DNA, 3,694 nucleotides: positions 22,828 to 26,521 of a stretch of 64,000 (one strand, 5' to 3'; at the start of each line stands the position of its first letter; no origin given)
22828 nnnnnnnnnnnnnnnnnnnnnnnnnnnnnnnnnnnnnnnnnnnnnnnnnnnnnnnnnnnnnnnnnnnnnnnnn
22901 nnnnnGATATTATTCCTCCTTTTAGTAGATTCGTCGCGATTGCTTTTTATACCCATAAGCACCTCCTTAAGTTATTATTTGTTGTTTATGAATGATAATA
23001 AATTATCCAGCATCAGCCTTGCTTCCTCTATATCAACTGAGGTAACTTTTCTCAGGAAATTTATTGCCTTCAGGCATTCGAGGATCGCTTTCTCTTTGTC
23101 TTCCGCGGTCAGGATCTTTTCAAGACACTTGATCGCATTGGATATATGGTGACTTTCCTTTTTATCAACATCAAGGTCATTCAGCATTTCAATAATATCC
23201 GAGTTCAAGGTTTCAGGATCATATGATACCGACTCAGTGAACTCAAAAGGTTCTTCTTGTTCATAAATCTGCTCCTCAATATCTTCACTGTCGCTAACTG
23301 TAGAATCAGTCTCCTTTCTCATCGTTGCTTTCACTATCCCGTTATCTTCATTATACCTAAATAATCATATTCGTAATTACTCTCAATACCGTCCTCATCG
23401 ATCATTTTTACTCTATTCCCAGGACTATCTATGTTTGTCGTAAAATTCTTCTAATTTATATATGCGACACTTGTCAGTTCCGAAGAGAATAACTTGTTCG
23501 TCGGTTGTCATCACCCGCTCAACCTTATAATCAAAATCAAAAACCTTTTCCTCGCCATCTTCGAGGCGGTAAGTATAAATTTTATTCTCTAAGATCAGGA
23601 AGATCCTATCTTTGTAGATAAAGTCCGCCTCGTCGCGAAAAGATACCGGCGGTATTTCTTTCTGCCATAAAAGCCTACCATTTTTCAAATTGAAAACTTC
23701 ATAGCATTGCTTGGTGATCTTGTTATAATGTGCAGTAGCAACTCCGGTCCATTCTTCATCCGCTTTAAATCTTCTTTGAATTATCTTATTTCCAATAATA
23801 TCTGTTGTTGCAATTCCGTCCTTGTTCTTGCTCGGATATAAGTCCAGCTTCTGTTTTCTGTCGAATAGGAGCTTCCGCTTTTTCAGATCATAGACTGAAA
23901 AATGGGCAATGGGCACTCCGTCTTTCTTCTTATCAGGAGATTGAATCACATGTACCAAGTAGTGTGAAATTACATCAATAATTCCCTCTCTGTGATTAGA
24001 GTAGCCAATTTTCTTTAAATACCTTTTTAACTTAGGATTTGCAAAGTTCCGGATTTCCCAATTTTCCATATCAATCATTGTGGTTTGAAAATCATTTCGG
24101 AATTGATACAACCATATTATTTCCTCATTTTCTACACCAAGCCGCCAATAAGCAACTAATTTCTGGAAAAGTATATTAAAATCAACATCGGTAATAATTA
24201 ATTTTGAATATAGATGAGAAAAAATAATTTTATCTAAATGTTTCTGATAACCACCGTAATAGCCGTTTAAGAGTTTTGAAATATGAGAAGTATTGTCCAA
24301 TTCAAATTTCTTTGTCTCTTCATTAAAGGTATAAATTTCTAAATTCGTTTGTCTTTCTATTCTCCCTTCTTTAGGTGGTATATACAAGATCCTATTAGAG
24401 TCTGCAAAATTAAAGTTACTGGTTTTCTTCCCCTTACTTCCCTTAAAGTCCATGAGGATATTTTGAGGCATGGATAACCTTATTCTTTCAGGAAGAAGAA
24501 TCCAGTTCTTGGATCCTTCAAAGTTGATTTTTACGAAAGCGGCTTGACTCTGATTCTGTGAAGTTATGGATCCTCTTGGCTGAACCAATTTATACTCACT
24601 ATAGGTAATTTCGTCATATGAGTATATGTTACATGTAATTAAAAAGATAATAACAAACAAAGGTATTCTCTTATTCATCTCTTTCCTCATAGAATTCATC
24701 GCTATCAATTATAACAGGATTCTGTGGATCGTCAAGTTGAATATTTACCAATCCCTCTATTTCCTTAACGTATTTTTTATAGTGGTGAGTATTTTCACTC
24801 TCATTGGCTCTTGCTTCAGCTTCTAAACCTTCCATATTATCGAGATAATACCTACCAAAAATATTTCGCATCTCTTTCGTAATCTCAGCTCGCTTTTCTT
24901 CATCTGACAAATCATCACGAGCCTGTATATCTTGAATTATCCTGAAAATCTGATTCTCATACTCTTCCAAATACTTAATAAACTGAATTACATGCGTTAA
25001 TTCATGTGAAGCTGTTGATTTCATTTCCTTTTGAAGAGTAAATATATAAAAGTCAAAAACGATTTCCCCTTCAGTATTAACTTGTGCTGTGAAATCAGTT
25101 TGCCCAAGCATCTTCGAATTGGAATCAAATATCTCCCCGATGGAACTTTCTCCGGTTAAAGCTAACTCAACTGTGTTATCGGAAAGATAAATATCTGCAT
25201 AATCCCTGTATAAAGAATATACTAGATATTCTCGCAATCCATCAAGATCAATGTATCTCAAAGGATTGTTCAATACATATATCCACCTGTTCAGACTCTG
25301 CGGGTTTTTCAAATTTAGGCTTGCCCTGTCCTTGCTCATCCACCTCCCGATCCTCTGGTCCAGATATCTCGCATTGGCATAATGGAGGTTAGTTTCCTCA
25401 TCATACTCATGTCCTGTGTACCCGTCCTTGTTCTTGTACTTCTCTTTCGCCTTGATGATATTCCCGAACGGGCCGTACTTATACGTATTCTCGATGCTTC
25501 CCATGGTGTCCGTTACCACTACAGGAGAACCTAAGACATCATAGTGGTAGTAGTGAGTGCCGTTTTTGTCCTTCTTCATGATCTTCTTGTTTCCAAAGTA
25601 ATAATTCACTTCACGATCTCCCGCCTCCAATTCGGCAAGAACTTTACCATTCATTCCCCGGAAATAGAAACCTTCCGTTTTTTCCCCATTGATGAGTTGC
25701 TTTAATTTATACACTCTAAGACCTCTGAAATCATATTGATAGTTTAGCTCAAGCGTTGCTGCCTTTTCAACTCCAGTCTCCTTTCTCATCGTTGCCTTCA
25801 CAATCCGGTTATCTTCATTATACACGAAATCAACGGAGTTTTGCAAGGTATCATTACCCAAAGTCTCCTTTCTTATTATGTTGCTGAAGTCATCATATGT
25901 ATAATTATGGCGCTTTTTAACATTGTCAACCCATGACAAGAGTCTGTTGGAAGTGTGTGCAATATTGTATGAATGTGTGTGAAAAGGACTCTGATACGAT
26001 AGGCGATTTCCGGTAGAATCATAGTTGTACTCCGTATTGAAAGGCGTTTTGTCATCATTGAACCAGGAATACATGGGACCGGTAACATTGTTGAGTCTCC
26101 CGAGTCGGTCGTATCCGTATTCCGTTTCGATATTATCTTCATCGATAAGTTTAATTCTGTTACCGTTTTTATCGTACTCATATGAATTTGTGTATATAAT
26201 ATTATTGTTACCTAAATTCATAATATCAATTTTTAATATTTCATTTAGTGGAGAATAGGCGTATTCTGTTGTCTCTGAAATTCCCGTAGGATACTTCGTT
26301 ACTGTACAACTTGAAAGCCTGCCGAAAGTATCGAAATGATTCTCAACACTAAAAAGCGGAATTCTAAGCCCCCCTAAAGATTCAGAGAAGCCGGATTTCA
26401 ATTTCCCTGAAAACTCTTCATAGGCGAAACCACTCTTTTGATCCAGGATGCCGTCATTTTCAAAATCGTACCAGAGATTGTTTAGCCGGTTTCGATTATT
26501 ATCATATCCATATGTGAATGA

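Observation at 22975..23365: Orphan ORF whose 5' end is a duplicated internal fragment of the RHS gene: footprint of RHS cassette recombination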

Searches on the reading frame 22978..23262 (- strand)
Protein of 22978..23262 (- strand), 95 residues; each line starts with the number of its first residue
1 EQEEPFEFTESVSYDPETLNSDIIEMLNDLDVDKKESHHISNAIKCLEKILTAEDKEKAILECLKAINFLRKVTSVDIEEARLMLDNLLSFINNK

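Call 37: search_solved_structures(query=A2, max_evalue=10)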
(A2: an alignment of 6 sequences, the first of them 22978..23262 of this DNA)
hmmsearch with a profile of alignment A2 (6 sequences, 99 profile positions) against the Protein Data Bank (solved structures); distinct sequences matched with E-value up to 10: 5.
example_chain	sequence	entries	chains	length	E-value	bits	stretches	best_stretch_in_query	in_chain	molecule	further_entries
5fzr_A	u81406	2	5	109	0.0053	20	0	42-72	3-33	DESIGNED TPR PROTEIN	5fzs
5fzq_A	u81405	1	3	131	0.014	18.6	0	42-72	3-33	DESIGNED TPR PROTEIN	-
3aqb_A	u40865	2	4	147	0.44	13.8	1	19-66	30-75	Component A of hexaprenyl diphosphate synthase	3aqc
6khu_A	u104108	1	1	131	0.66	13.2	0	38-71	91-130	Diguanylate cyclase/phosphodiesterase-domain containing protein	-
9min_D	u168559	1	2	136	2.9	11.2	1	25-78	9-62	designed minibinder KH46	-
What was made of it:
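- Tried and rejected: A PDB sequence search with the domain profile gave only insignificant hits to designed TPR and helical proteins (call 37).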

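Call 42: search_protein_representatives(alignment_id=A2)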
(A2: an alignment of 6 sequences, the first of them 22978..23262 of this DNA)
Query: 6 sequences, 99 profile positions. Proteins with E-value up to 0.001 (for the whole library): 98; up to 1e-10: 12; up to 1e-30: 2. The best 98 are listed.
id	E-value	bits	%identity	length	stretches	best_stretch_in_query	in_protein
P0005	2.7e-36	139.6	-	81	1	19-98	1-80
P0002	4.5e-31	122.9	-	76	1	19-98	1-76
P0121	9.2e-30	118.7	-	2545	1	1-96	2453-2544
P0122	1.0e-22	96.1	-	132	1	33-96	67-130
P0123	1.0e-14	70.4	-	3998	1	16-98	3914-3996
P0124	2.4e-14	69.2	-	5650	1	16-97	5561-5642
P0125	3.2e-13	65.6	-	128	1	6-98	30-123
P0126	9.0e-12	61.0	-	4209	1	1-98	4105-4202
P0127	1.5e-11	60.3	-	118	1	4-97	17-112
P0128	3.8e-11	59.0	-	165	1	11-97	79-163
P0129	5.8e-11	58.4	-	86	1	19-98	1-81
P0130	7.9e-11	57.9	-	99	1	11-97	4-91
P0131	1.4e-10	57.1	-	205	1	6-98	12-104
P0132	2.4e-10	56.4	-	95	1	32-97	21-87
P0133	4.7e-10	55.5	-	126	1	10-97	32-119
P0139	2.6e-09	53.1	-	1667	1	11-97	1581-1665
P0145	1.7e-08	50.5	-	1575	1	6-96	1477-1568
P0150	4.9e-08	49.0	-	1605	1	4-98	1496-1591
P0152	9.3e-08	48.1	-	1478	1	9-97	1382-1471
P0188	1.4e-05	41.1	-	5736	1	11-97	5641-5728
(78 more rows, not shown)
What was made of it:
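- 22978..23258 (-): 3'-terminal fragment (last 94 codons) of a giant secreted-protein gene, encoding a predicted acidic four-helix-bundle C-terminal domain. Stop codon is at 22975-22977. Profile census in call 42.
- On C-terminal four-helix domain of giant secreted proteins (unnamed; p1787 / P0121 family): A profile search returned 98 representatives at E<=1e-3 (call 42).
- Closest known: C-terminal sorting or anchoring domains of giant bacterial surface proteins. Same: The roughly 95-aa domain is always at the extreme C-terminus of very large, signal-peptide-bearing, multi-domain extracellular proteins (call 42).
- The domain lies at the extreme C-terminus of proteins up to 5736 aa (call 42).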

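Call 47: search_protein_families(library=pfam, proteins=[P0121, P0139, P0145, P0150, P0152], max_evalue=0.001)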
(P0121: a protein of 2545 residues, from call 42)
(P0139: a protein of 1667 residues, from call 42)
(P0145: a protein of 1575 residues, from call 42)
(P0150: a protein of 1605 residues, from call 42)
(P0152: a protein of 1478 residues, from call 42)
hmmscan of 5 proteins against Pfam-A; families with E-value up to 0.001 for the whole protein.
P0121 (2545 aa): 12 families
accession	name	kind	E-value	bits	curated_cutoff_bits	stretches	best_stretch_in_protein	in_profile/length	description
PF01436.27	NHL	-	1.1e-28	98.3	20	2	101-129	1-28/28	NHL repeat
PF19077.6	Big_13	-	1.6e-20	73.9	27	0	593-622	71-101/102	Bacterial Ig-like domain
PF13860.13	FlgD_ig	-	7.9e-18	64.7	27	2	1334-1386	15-70/79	FlgD Ig-like domain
PF13585.12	CHU_C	-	5.8e-16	58.8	27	1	1967-2041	3-68/86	CHU_C Type IX secretion signal domain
PF08450.18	SGL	-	7.3e-11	42.6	26.3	1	49-135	133-216/246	SMP-30/Gluconolactonase/LRE-like region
PF13750.12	Big_3_3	-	1.4e-08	35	27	0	594-632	12-54/157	Bacterial Ig-like domain (group 3)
PF25021.1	TEN_NHL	-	5.5e-07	29.3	27.1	0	196-228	142-172/357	Teneurin NHL domain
PF07676.18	PD40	-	7.3e-07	29.4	20.9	1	1651-1683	4-37/38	WD40-like Beta Propeller Repeat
PF17170.10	DUF5128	-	1.2e-06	28.4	22.9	1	206-305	53-153/321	6-bladed beta-propeller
PF15418.12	DUF4625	-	1.5e-05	25.7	27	0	695-720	105-130/131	Domain of unknown function (DUF4625)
PF10282.15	Lactonase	-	7.9e-05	22.5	21.7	0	102-260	143-308/344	Lactonase, 7-bladed beta-propeller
PF06739.17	SBBP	-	0.00022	21.6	20.5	0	197-212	14-29/38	Beta-propeller repeat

P0139 (1667 aa): 5 families
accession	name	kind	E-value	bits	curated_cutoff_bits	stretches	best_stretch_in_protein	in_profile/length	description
PF13585.12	CHU_C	-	1.6e-10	41.4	27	1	804-874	4-66/86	CHU_C Type IX secretion signal domain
PF19077.6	Big_13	-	4.2e-08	34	27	0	946-977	69-101/102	Bacterial Ig-like domain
PF13860.13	FlgD_ig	-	7.3e-06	26.3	27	0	829-883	24-78/79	FlgD Ig-like domain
PF13750.12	Big_3_3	-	2.8e-05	24.3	27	0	862-932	5-74/157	Bacterial Ig-like domain (group 3)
PF07676.18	PD40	-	0.00038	20.8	20.9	0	490-515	14-38/38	WD40-like Beta Propeller Repeat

P0145 (1575 aa): 1 family
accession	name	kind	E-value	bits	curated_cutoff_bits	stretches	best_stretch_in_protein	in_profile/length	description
PF13860.13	FlgD_ig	-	2e-07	31.3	27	1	803-860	22-78/79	FlgD Ig-like domain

P0150 (1605 aa): 3 families
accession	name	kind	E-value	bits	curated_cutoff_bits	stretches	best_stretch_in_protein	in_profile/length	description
PF13385.13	Laminin_G_3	-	5e-28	98.6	27.6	1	729-887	2-150/151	Concanavalin A-like lectin/glucanases superfamily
PF07705.17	CARDB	-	0.00018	22.1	22.7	0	1069-1152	10-86/101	CARDB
PF07678.20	TED_complement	-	0.00033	20.3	22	1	411-503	54-154/312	A-macroglobulin TED domain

P0152 (1478 aa): 7 families
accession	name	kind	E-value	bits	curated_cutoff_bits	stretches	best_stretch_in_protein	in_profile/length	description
PF13243.12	SQHop_cyclase_C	-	1.3e-11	44.6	26.1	1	29-226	92-285/319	Squalene-hopene cyclase C-terminal domain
PF13620.12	CarboxypepD_reg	-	9.7e-11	42.3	32.3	1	296-373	1-80/82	Carboxypeptidase regulatory-like domain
PF13715.12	CarbopepD_reg_2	-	1.3e-10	41.6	32.2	1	297-370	1-73/88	CarboxypepD_reg-like domain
PF13249.12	SQHop_cyclase_N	-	1.8e-08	34.4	26.2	0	135-175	32-72/291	Squalene-hopene cyclase N-terminal domain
PF07678.20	TED_complement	-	4.3e-07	29.8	22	1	113-222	76-193/312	A-macroglobulin TED domain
PF00432.27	Prenyltrans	-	1.9e-06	28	26.5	1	101-228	51-170/304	Prenyltransferase alpha-alpha toroid domain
PF11797.14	WxLIP_HBD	-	0.00028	21.3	28.9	0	861-937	39-116/138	WxL Interacting Protein, host binding domain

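Call 52: find_encoding_contigs(protein=P0121, flank=10000, max_places=6)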
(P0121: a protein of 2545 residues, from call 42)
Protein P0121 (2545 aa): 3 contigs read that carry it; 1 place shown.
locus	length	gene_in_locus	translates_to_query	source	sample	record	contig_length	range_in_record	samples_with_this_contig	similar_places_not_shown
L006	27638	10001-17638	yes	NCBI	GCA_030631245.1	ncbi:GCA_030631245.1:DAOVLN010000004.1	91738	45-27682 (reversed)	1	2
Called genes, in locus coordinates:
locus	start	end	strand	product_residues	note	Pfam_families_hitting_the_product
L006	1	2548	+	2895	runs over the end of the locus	PF00932:LTD, PF13205:Big_5, PF13091:PLDc_2, PF00932:LTD, PF26342:TP_1001_2nd, PF00932:LTD (weak)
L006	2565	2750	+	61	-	-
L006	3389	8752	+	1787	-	PF00041:fn3 (faint), PF24738:DUF7689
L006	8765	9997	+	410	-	PF13646:HEAT_2 (weak)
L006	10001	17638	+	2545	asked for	PF08450:SGL (faint), PF25021:TEN_NHL (faint), PF01436:NHL (weak), PF17170:DUF5128 (weak), PF13750:Big_3_3 (faint), PF13860:FlgD_ig (faint), PF07676:PD40 (weak), PF13585:CHU_C (weak), +1 more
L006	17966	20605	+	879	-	PF00041:fn3 (faint), PF18370:RGI_lyase (faint), PF13585:CHU_C (weak)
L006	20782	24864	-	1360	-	PF00211:Guanylate_cyc, PF13401:AAA_22, PF14938:SNAP (faint), PF00515:TPR_1 (faint), PF07719:TPR_2 (faint), PF10602:RPN7 (faint), PF17874:TPR_MalT (weak), PF13424:TPR_12, +5 more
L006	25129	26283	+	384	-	PF13173:AAA_14, PF13401:AAA_22 (faint), PF13635:DUF4143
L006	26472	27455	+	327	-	PF01546:Peptidase_M20, PF07687:M20_dimer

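Call 57: find_related_loci(query=A2, collection=genome_contigs, flank=10000)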
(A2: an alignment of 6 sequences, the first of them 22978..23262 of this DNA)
Query A2 (95 aa) in genome_contigs; peptide patterns used: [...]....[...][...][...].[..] (x = any residue, [..] = any of these).
69 stretches matched a pattern; 3 encode a relative of the query (tblastn E <= 1e-3); 3 distinct loci.
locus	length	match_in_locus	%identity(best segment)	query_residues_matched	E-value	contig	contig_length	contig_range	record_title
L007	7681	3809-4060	80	12-95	7e-42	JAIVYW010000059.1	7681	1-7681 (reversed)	MAG: Candidatus Atribacteria bacterium isolate SFP3_UM_09_14 NODE_4815_length_7681_cov_3.366031, whole genome shotgun se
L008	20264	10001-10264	76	2-89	6e-41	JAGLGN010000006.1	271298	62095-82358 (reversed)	MAG: bacterium isolate RS_10_39 ROV157_10.bin.39.fa_6, whole genome shotgun sequence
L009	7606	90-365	57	2-89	2e-30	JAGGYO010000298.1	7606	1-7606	MAG: bacterium isolate AUK180 PB_MBMC_134_c_000000000109, whole genome shotgun sequence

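Call 64: predict_structure(alignment_id=A2)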
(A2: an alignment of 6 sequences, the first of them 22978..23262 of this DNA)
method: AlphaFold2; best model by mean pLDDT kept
length: 95 residues; sequences in the alignment: 6
mean_pLDDT: 76.6   pTM: 0.60
mean pLDDT of the five models: 76.6, 76.5, 74.1, 70.6, 69.7
residues with pLDDT >= 90: 0; 70-90: 79; 50-70: 7; < 50: 9
segments of 3 or more residues with pLDDT < 50: 7-13
pLDDT, mean of each block of 10 residues (from residue 1): 48 66 84 79 86 84 85 79 83 69
secondary structure, 60 per line:
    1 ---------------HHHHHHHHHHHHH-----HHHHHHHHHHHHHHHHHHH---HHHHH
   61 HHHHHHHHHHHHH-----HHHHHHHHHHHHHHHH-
elements in order: H16-28 H34-52 H56-73 H79-94
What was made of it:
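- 22978..23258 (-): Structure model pLDDT 76.6 with four helices (call 64).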

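Call 68: fold_search(model_id=the predicted structure, library=pdb)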
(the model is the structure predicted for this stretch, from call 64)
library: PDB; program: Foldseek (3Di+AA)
matches with E <= 10: 132; with E <= 0.001: 0
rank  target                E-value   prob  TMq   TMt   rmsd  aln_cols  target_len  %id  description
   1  5jsb_B                4.7e-01  0.47  0.37  0.31  16.6        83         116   17  Crystal structure of Mcl1-inhibitor complex (released 2016-11-16)
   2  2qzg_B                6.0e-01  0.75  0.50  0.52   4.5        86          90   15  Crystal structure of unknown function protein MMP1188 (released 2007-09-04)
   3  4oyd_B                7.1e-01  0.33  0.36  0.30  16.8        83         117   16  Crystal structure of a computationally designed inhibitor of an Epstein-Barr viral Bcl-2 protein (released 2014-07-09)
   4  9clb_B                1.1e+00  0.21  0.35  0.30  16.7        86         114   21  Crystal structure of Bak bound to the inhibitory aBAK (released 2025-07-16)
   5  3ze5_C                1.2e+00  0.14  0.31  0.29  14.6        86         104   13  Crystal structure of the integral membrane diacylglycerol kinase - delta4 (released 2013-05-22)
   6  2qzg_A                1.3e+00  0.57  0.51  0.55   4.3        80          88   15  Crystal structure of unknown function protein MMP1188 (released 2007-09-04)
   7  4hr1_B                1.6e+00  0.14  0.33  0.28   7.2       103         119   16  Structure of PAV1-137, a protein from the virus PAV1 that infects Pyrococcus abyssi. (released 2013-06-19)
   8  1qb2_B                1.8e+00  0.11  0.29  0.27   9.1        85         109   14  CRYSTAL STRUCTURE OF THE CONSERVED SUBDOMAIN OF HUMAN PROTEIN SRP54M AT 2.1A RESOLUTION: EVIDENCE FOR THE MECHANISM OF (released 1999-10-20)
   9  8rz1_D                1.9e+00  0.18  0.40  0.37  15.8        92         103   15  Synthetic immunogen RH5-34EM bound to monoclonal antibody R5.034 (released 2024-07-17)
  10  8hfs_B                2.0e+00  0.21  0.40  0.40   5.3        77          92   23  The structure of LcnA, LciA, and the man-PTS of Lactococcus lactis (released 2023-02-08)
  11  4hr1_A                2.2e+00  0.07  0.24  0.21  15.3        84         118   14  Structure of PAV1-137, a protein from the virus PAV1 that infects Pyrococcus abyssi. (released 2013-06-19)
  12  2gsc_B                2.3e+00  0.66  0.62  0.51   3.8        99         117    8  Crystal Structure of the Conserved Hypothetical Cytosolic Protein Xcc0516 from Xanthomonas campestris (released 2006-10-03)
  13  7dgu                  2.3e+00  0.54  0.54  0.53   4.2        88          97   11  De novo designed protein H4A1R (released 2021-11-24)
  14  6v7b_a                2.3e+00  0.21  0.43  0.35   9.4        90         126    9  Cryo-EM reconstruction of Pyrobaculum filamentous virus 2 (PFV2) (released 2020-04-01)
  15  2ebf_X                2.6e+00  0.33  0.50  0.08   5.4        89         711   10  Crystal structures reveal a thiol-protease like catalytic triad in the C-terminal region of Pasteurella multocida toxi (released 2007-03-06)
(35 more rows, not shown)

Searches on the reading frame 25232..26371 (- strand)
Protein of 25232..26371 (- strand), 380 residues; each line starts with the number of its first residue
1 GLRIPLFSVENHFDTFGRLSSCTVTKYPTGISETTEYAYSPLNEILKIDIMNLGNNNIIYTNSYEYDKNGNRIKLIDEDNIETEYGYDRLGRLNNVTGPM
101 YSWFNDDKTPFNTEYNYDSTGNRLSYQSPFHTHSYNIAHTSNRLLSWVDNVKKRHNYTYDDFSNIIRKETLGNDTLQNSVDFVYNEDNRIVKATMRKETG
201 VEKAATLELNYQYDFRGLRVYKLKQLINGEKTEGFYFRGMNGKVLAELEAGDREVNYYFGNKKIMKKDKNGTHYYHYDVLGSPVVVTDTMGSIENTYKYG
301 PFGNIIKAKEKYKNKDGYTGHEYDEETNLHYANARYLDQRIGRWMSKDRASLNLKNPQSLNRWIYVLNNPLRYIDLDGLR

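Call 38: find_homologous_proteins(query=window:25232-26371:-, max_evalue=0.00001)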
Query window:25232-26371:- (380 aa): 115 proteins with E <= 0.00001 among 2844 candidates.
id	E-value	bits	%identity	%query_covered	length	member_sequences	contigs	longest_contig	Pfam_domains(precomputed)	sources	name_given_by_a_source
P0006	3.0e-43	167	34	98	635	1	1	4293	PF05593.20,PF25023.2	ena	-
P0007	3.6e-39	153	34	91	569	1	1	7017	PF01551.30,PF05593.20,PF25023.2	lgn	-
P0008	3.1e-26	111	29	83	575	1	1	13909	PF05593.20,PF25023.2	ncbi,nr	ncbi:MAG: hypothetical protein HZA00_05105 [Nitrospinae bacterium]|nr:hypothetical protein [Nitrospi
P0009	5.6e-25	107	32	96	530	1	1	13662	PF05593.20,PF25023.2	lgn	-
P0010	5.3e-24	103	28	96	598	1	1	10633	PF05593.20,PF25023.2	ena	-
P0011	9.7e-24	103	25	98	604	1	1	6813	PF05593.20,PF25023.2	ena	-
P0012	8.1e-23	100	31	97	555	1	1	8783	PF05593.20,PF25023.2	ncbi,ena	-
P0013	1.7e-22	99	26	98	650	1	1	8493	PF05593.20,PF25023.2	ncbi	-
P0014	2.8e-21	95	27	97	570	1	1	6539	PF05593.20,PF14220.12,PF25023.2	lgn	-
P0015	2.1e-20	92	30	82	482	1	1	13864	PF05593.20,PF25023.2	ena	-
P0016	5.0e-20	90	28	97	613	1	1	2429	PF05593.20,PF25023.2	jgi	jgi:RHS repeat-associated protein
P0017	6.5e-20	90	31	97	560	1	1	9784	PF05593.20,PF25023.2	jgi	jgi:RHS repeat-associated protein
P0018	1.4e-19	89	28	91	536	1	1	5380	PF05593.20,PF25023.2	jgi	jgi:RHS repeat-associated protein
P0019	2.3e-19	88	27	91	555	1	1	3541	PF05593.20,PF25023.2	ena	-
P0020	2.9e-19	88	34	54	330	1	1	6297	PF25023.2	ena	-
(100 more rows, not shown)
